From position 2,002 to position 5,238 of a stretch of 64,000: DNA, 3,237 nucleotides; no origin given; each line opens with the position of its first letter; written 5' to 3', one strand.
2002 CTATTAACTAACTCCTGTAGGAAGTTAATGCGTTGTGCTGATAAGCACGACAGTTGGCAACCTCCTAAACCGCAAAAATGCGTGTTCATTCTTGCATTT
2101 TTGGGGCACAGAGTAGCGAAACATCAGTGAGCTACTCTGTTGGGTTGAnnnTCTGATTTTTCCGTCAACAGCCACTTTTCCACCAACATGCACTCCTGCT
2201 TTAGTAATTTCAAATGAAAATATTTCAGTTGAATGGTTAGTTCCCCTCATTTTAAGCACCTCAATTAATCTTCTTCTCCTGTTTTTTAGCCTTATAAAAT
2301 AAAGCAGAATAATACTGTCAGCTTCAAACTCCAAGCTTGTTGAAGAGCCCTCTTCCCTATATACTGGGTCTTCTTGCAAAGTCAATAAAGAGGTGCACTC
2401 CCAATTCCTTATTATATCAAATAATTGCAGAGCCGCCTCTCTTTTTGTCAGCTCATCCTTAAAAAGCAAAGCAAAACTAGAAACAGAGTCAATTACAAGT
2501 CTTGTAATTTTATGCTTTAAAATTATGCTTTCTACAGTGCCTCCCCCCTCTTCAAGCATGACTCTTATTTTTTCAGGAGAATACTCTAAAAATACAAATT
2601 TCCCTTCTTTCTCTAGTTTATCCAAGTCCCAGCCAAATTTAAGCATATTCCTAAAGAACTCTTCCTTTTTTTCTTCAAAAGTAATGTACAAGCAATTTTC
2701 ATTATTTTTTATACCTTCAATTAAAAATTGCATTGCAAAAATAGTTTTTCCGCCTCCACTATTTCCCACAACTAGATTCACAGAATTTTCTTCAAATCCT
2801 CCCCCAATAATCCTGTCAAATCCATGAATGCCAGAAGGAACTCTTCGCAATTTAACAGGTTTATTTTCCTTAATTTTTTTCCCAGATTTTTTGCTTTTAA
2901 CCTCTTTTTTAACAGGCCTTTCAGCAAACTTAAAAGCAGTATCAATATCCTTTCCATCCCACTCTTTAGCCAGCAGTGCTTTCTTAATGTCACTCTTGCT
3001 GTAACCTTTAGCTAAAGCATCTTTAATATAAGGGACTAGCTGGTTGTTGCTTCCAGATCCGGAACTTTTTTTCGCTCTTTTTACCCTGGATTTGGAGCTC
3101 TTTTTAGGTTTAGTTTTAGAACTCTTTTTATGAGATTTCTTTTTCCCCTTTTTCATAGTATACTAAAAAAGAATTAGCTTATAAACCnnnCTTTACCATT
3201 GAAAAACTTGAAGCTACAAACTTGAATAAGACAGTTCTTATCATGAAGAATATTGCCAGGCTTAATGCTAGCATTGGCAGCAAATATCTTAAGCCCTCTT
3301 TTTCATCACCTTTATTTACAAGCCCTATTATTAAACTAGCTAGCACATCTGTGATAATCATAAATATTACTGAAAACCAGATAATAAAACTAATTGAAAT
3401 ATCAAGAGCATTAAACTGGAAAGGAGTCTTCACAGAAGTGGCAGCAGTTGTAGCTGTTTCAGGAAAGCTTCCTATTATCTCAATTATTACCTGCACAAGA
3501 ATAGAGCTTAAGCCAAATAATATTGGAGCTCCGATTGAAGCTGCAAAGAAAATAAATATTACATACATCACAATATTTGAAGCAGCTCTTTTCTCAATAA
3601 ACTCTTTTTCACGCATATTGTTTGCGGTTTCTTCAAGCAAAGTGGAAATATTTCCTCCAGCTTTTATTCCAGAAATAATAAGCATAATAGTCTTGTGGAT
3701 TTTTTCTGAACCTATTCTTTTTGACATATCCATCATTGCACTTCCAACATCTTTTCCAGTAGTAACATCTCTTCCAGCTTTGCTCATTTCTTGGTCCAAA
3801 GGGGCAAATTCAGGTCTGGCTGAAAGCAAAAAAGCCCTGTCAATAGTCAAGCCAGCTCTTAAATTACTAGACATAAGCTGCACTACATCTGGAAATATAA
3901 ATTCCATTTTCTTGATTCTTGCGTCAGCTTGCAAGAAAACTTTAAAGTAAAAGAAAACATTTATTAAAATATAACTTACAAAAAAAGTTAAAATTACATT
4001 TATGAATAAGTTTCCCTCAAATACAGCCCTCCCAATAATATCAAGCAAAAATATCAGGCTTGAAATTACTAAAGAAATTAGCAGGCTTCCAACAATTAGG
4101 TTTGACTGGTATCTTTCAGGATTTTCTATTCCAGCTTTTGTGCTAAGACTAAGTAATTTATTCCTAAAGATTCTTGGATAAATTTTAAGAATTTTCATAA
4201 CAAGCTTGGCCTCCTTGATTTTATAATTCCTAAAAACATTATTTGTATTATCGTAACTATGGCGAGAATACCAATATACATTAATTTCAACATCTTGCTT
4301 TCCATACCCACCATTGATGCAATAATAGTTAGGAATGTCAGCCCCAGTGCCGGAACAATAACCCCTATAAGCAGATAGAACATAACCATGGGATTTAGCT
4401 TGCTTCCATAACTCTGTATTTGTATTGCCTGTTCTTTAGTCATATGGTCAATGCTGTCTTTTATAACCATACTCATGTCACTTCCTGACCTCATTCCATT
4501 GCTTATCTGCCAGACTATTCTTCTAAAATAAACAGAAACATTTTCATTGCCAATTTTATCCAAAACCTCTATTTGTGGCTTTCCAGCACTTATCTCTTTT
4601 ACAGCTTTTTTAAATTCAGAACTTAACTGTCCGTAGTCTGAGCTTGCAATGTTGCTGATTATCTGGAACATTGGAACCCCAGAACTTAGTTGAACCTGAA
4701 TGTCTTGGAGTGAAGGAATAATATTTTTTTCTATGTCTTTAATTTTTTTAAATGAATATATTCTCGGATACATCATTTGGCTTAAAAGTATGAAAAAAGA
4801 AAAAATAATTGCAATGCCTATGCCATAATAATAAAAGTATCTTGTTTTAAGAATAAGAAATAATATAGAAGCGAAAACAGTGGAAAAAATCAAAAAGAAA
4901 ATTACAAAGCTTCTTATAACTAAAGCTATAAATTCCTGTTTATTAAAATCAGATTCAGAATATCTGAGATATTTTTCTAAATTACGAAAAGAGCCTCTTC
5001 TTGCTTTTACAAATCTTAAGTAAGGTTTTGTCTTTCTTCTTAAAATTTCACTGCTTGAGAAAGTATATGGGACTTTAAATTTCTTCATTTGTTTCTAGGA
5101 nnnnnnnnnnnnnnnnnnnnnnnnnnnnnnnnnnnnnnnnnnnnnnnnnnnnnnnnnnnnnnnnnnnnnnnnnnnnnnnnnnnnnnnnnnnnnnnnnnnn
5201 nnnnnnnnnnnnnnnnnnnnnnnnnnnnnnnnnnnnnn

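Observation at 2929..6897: The two unrelated filament ATPases share the same lysine tail + ~37-aa N-terminal module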

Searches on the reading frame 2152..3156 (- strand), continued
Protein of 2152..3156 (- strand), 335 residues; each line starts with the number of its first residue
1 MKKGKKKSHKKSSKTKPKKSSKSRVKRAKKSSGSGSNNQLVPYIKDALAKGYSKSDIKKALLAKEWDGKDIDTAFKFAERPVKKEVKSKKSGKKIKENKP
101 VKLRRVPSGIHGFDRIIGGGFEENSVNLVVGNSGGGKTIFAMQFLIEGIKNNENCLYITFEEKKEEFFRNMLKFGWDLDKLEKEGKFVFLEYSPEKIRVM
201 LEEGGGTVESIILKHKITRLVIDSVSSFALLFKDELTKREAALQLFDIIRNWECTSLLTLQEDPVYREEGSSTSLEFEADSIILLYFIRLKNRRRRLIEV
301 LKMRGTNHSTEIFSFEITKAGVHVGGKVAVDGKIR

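Call 73: predict_structure(alignment_id=A5)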
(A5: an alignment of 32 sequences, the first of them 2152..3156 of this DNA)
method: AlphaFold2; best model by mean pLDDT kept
length: 335 residues; sequences in the alignment: 32
mean_pLDDT: 82.0   pTM: 0.68
mean pLDDT of the five models: 82.0, 80.1, 78.9, 78.7, 78.7
residues with pLDDT >= 90: 189; 70-90: 72; 50-70: 27; < 50: 47
segments of 3 or more residues with pLDDT < 50: 4-36, 269-272, 332-335
pLDDT, mean of each block of 10 residues (from residue 1): 43 38 40 56 94 96 93 92 60 52 86 93 95 91 98 96 95 97 98 86 92 97 84 82 90 96 73 70 91 90 76 93 88 44
secondary structure, 60 per line:
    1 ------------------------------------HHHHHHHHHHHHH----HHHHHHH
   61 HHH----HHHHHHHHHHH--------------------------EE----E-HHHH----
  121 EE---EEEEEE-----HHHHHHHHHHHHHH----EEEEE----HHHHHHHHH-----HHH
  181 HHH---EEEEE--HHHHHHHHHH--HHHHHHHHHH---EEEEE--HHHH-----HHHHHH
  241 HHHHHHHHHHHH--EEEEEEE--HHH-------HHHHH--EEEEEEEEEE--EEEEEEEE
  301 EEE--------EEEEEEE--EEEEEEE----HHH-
elements in order: H37-49 H54-63 H68-78 H113-116 E126-131 H137-150 E155-159 H164-172 H178-183 E187-191 H194-203 H206-215 E219-223 H226-229 H235-252 E255-261 H274-278 E281-290 E293-303 E312-318 E321-327
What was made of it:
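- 3049..3156 (-): KaiC-like residues 1-36: lysine/serine-rich tail, predicted disordered. AF2 pLDDT is 38-56 with no secondary structure (call 73).
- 2845..2922 (-): KaiC-like residues 79-104: lysine-rich linker between the module and the ATPase domain. pLDDT is 52-60 with no secondary structure (call 73).
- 2164..2844 (-): KaiC/RecA-like ATPase domain (residues 105-331). AF2 fold is confident (call 73).
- The full KaiC-like model has residues 1-36 and 79-104 at low confidence and the module at pLDDT 92-96 (call 73).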

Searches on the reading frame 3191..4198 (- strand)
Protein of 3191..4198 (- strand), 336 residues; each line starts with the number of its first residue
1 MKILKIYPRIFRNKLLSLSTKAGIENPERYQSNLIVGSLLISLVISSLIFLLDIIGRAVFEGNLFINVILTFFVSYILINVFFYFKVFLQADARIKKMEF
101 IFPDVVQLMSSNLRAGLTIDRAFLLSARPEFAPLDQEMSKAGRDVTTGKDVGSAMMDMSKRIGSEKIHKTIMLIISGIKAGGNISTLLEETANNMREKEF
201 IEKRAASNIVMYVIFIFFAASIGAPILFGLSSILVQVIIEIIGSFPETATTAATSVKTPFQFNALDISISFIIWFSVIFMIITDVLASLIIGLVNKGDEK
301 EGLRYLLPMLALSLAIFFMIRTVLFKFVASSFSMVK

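Call 5: search_protein_families(library=pfam, proteins=[window:3191-4198:-], max_evalue=1)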
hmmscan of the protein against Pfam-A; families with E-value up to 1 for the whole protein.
window:3191-4198:- (336 aa): 1 family
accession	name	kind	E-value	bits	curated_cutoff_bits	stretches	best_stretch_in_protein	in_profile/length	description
PF00482.28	T2SSF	-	1.5e-15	57.7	25.2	1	107-228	3-121/125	Type II secretion system (T2SS), protein F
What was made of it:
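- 3188..5088 (-): Two TadC/FlaJ-like platform genes (336 aa and 297 aa). Pfam T2SSF E~1e-15 for each (call 5).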

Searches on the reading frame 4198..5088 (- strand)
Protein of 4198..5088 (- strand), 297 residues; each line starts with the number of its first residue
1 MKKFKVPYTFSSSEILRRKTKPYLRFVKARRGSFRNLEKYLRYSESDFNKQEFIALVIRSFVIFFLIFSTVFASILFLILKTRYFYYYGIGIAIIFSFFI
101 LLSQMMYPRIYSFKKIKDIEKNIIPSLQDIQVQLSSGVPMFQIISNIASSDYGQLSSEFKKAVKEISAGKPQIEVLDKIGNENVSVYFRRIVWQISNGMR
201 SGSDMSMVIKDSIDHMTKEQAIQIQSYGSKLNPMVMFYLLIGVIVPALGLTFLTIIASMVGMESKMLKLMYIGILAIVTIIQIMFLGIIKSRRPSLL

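Call 5: search_protein_families(library=pfam, proteins=[window:4198-5088:-], max_evalue=1)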
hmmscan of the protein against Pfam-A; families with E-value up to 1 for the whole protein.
window:4198-5088:- (297 aa): 1 family
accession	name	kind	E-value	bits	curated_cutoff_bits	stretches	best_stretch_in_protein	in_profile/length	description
PF00482.28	T2SSF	-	4.1e-15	56.3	25.2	1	133-250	8-122/125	Type II secretion system (T2SS), protein F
